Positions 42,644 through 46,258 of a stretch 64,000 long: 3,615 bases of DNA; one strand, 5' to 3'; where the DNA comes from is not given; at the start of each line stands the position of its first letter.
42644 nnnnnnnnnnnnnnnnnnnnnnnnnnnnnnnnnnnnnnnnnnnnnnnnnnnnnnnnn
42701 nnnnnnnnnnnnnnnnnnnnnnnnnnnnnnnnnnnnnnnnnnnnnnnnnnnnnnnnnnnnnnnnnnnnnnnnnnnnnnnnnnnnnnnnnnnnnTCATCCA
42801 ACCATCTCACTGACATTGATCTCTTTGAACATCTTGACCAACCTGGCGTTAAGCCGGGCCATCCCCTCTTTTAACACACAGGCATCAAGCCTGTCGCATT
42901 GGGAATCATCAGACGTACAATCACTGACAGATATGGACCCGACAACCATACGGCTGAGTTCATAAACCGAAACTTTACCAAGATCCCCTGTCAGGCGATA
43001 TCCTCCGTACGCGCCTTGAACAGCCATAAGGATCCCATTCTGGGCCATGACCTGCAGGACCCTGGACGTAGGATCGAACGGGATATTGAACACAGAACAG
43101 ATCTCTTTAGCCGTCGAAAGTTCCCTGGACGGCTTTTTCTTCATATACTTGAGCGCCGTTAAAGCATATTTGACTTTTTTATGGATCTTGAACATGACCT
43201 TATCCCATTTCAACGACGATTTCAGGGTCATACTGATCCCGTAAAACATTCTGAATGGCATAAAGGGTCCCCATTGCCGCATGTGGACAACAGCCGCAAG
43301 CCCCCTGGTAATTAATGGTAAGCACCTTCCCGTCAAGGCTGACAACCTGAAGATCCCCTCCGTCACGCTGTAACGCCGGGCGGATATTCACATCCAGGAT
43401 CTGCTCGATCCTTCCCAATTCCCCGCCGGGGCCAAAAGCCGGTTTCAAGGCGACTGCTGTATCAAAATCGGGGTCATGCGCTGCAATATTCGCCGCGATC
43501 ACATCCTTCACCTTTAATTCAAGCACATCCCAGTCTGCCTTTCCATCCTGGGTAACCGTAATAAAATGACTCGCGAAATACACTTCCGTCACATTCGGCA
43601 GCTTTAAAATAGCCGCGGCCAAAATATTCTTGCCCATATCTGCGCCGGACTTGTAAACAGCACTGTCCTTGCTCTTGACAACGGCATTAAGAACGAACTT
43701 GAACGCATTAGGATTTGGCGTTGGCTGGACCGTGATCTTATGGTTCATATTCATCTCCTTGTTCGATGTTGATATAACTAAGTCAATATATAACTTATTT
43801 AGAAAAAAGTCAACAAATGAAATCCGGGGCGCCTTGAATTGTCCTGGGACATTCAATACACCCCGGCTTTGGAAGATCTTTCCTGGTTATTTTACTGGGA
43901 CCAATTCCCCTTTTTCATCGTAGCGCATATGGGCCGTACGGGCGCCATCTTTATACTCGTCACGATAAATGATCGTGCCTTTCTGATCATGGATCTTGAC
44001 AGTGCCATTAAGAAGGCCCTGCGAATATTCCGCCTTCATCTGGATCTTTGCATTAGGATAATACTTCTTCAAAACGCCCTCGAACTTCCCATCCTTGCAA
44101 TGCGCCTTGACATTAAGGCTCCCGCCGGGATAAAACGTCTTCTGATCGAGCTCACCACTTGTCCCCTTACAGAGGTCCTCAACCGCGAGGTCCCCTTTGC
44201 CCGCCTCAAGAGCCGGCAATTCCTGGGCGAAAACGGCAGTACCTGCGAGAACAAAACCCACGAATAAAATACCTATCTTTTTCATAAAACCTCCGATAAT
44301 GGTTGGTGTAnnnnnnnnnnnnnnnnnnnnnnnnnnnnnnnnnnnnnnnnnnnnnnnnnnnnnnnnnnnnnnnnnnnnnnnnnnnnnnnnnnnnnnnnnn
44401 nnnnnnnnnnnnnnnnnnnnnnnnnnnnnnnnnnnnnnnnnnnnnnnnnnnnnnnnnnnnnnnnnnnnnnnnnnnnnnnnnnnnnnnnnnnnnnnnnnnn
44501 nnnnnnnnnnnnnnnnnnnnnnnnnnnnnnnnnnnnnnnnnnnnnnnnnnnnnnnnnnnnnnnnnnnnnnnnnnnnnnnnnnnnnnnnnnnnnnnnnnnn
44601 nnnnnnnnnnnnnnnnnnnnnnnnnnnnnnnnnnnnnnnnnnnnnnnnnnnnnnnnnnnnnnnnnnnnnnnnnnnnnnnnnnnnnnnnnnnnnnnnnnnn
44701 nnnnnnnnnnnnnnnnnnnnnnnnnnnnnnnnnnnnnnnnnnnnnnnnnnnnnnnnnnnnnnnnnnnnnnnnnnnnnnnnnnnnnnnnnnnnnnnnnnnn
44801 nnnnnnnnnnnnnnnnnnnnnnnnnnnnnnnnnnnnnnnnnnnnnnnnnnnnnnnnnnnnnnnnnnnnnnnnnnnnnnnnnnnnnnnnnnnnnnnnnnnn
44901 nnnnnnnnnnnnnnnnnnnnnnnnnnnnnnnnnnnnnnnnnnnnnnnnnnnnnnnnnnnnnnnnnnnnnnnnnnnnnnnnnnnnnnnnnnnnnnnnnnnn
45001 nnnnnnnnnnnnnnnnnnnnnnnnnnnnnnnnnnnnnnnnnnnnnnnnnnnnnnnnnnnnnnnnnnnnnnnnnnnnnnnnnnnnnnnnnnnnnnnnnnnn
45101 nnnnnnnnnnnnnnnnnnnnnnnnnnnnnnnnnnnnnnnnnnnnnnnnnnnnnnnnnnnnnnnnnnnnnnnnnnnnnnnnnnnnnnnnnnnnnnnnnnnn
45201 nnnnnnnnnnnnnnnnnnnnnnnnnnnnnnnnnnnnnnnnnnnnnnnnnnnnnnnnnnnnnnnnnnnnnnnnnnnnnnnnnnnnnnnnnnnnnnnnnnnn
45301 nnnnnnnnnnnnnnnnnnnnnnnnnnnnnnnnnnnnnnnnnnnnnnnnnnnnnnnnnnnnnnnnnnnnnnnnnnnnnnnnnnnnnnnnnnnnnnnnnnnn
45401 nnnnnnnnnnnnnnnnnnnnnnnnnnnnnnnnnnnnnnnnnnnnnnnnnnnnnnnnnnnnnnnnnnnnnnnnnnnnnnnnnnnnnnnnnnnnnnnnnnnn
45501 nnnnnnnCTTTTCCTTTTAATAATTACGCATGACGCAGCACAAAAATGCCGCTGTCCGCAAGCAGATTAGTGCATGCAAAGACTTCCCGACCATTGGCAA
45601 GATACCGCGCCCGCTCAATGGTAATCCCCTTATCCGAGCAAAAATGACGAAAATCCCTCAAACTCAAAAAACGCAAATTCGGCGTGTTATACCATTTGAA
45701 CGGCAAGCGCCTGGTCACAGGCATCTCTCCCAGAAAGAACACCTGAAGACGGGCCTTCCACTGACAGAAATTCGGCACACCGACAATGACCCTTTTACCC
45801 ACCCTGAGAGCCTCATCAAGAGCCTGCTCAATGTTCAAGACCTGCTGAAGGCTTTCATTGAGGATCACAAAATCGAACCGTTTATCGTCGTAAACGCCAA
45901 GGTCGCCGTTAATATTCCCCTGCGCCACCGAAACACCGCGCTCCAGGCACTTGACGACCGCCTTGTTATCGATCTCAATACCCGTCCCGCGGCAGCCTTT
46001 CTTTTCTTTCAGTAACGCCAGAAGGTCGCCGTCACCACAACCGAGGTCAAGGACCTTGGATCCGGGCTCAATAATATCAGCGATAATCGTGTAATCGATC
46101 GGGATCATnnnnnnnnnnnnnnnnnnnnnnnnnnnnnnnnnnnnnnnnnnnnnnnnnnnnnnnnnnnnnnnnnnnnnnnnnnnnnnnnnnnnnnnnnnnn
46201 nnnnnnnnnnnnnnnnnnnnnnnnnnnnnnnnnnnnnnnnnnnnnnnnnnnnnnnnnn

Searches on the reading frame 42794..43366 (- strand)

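Call 62: search_protein_families(library=pfam, proteins=[window:42794-43366:-], max_evalue=0.001)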
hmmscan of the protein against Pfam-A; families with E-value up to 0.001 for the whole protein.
window:42794-43366:- (190 aa): 1 family
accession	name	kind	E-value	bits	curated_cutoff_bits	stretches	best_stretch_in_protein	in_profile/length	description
PF02082.26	Rrf2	-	4.7e-23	82.2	30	1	62-189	2-130/132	Iron-dependent Transcriptional regulator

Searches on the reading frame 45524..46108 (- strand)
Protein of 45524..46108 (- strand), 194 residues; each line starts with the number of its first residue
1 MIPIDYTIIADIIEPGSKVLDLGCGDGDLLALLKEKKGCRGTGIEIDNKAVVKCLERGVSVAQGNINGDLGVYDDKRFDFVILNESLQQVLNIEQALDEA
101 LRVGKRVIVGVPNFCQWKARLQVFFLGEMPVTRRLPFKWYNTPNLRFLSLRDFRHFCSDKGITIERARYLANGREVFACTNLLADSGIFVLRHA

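Call 87: search_protein_families(library=pfam, proteins=[window:45524-46108:-], max_evalue=0.001)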
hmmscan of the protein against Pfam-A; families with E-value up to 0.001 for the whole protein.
window:45524-46108:- (194 aa): 7 families
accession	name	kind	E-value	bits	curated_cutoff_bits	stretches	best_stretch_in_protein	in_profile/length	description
PF07021.18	MetW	-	6.3e-64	215.6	21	1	5-191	3-193/193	Methionine biosynthesis protein MetW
PF13847.12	Methyltransf_31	-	5.5e-12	46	27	1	14-105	2-102/145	Methyltransferase domain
PF08241.18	Methyltransf_11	-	2.4e-11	44.6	21.2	1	20-105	1-88/95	Methyltransferase domain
PF13489.12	Methyltransf_23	-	1.7e-10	41.3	27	1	11-103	18-107/164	Methyltransferase domain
PF13649.12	Methyltransf_25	-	1.9e-09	38.5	27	1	19-104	1-93/97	Methyltransferase domain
PF08242.18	Methyltransf_12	-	1.2e-07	32.8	30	1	20-102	1-90/98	Methyltransferase domain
PF01728.25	FtsJ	-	0.00079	19.8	24.1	0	12-71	18-80/181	FtsJ-like methyltransferase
